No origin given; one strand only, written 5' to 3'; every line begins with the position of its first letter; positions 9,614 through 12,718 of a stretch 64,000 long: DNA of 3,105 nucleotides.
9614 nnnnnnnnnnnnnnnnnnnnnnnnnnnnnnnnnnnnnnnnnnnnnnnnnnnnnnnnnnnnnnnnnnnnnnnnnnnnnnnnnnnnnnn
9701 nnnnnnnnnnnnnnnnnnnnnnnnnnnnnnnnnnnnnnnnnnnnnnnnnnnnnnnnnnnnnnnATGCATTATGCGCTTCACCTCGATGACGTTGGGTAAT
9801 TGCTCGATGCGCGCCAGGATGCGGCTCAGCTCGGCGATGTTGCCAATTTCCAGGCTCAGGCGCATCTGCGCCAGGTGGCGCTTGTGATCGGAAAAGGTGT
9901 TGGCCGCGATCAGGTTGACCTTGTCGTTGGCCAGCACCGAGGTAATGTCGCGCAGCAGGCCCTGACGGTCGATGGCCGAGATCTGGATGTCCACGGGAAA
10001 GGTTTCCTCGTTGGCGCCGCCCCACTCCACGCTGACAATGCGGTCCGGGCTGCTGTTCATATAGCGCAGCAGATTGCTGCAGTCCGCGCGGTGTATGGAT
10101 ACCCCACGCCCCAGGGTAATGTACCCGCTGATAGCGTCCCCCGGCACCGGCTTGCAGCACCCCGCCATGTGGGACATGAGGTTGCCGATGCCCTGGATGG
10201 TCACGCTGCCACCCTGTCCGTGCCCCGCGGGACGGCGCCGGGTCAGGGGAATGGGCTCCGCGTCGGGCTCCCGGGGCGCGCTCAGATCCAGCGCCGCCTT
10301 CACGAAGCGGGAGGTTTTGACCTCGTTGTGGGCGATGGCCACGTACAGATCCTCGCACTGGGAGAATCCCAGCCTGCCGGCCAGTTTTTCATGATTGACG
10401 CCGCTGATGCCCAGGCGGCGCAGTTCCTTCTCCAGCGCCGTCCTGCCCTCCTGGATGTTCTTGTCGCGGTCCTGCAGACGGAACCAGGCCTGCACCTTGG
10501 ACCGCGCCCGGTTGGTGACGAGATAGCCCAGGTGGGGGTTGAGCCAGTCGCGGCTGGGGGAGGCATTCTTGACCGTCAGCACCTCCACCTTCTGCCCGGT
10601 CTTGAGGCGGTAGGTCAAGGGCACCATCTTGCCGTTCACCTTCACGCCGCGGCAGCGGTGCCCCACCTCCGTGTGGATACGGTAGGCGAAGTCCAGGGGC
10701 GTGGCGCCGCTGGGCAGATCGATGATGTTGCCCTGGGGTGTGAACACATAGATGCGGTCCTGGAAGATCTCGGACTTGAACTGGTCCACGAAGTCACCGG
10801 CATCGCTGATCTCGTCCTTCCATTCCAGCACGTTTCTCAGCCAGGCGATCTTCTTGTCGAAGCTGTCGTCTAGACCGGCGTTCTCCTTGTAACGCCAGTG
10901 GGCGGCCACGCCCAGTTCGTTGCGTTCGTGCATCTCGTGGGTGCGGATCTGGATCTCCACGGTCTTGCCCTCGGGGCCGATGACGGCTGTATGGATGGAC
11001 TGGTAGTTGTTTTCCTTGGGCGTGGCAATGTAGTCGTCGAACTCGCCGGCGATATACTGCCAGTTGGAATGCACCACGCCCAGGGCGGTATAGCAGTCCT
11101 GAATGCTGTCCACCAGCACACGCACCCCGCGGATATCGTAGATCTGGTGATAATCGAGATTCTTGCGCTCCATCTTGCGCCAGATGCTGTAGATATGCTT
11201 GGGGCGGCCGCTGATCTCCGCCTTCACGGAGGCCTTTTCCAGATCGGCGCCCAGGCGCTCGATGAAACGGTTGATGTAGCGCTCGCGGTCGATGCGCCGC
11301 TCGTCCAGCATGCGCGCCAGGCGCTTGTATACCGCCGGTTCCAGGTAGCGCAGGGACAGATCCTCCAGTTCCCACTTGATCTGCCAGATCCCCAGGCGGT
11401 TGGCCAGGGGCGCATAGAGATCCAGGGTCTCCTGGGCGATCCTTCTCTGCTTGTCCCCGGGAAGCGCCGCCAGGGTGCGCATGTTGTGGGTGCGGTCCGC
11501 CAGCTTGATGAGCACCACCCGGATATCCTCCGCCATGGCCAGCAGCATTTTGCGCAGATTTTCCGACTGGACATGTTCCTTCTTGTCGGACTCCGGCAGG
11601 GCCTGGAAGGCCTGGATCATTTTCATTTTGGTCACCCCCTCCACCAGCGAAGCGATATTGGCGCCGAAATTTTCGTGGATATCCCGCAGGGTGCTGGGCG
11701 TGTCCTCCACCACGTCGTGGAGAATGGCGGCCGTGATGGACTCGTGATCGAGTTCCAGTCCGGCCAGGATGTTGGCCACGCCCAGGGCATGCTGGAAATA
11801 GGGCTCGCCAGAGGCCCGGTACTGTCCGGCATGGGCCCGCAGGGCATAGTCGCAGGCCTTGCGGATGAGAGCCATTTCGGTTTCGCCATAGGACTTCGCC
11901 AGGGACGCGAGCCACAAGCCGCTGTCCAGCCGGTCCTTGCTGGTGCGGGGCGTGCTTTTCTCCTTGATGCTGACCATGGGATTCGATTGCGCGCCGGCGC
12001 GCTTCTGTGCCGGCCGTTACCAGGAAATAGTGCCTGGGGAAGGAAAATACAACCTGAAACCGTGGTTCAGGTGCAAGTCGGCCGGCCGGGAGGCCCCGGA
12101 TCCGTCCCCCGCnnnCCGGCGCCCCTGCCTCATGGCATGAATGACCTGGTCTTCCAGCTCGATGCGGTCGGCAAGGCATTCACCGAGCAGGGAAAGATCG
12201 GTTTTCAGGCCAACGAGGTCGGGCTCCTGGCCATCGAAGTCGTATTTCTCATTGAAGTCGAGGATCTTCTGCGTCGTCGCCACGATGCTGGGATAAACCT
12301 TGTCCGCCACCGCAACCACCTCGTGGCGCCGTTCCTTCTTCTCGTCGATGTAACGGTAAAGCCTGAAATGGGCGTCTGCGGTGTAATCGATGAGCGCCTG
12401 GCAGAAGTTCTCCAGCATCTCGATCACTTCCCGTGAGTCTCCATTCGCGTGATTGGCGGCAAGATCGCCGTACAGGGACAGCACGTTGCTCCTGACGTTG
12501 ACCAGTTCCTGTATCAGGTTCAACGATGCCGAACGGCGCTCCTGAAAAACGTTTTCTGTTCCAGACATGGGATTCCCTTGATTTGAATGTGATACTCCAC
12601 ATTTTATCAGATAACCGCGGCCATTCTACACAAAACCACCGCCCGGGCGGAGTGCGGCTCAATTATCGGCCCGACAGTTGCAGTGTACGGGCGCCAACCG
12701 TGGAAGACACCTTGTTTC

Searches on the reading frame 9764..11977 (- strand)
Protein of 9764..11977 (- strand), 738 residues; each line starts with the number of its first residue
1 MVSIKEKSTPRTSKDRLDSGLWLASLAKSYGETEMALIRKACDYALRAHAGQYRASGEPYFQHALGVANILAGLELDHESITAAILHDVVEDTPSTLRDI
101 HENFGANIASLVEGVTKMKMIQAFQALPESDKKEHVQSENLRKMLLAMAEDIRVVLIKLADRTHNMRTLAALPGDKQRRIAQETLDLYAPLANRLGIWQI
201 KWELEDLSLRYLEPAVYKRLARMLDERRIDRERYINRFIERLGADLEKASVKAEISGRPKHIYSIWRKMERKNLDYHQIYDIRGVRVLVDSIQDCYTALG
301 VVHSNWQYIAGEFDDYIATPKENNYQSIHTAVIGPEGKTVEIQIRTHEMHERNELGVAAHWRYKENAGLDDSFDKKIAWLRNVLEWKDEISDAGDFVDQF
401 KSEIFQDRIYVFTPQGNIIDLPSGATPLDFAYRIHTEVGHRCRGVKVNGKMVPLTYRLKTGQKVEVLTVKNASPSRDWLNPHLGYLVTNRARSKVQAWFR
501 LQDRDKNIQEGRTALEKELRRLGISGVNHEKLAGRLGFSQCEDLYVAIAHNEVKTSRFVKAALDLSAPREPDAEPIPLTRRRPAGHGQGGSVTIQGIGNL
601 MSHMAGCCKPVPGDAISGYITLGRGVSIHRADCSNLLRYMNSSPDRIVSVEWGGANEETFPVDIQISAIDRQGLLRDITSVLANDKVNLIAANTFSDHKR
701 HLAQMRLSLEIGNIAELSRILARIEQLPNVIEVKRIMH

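Call 36: search_protein_families(library=pfam, proteins=[window:9764-11977:-], max_evalue=0.00001)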
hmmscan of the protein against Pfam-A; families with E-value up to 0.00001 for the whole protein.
window:9764-11977:- (738 aa): 7 families
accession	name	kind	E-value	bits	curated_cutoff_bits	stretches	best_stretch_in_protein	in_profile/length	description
PF13328.12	HD_4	-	4.2e-61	205.7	27.2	1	41-198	1-156/156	HD domain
PF04607.23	RelA_SpoT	-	9.4e-44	148.7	27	1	257-366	1-111/113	Region found in RelA / SpoT proteins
PF02824.27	TGS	-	2.5e-23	82.3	22.2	1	409-468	1-60/60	TGS domain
PF13291.12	ACT_4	-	6.7e-22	78.4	27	1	657-735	2-80/80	ACT domain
PF01966.28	HD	-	9.3e-12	45.7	22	1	60-166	1-116/116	HD domain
PF01842.31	ACT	-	1.9e-06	28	27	1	664-728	3-65/66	ACT domain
PF19296.4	RelA_AH_RIS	-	2.9e-06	27.9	23.8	0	487-641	5-180/185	RelA/SpoT, AH and RIS domains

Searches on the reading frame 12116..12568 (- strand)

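Call 36: search_protein_families(library=pfam, proteins=[window:12116-12568:-], max_evalue=0.00001)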
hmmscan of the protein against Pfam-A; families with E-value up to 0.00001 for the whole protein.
window:12116-12568:- (151 aa): 1 family
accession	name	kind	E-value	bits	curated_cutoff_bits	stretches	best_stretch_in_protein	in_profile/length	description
PF04353.18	Rsd_AlgQ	-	1.1e-30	107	35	1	7-146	7-149/150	Regulator of RNA polymerase sigma(70) subunit, Rsd/AlgQ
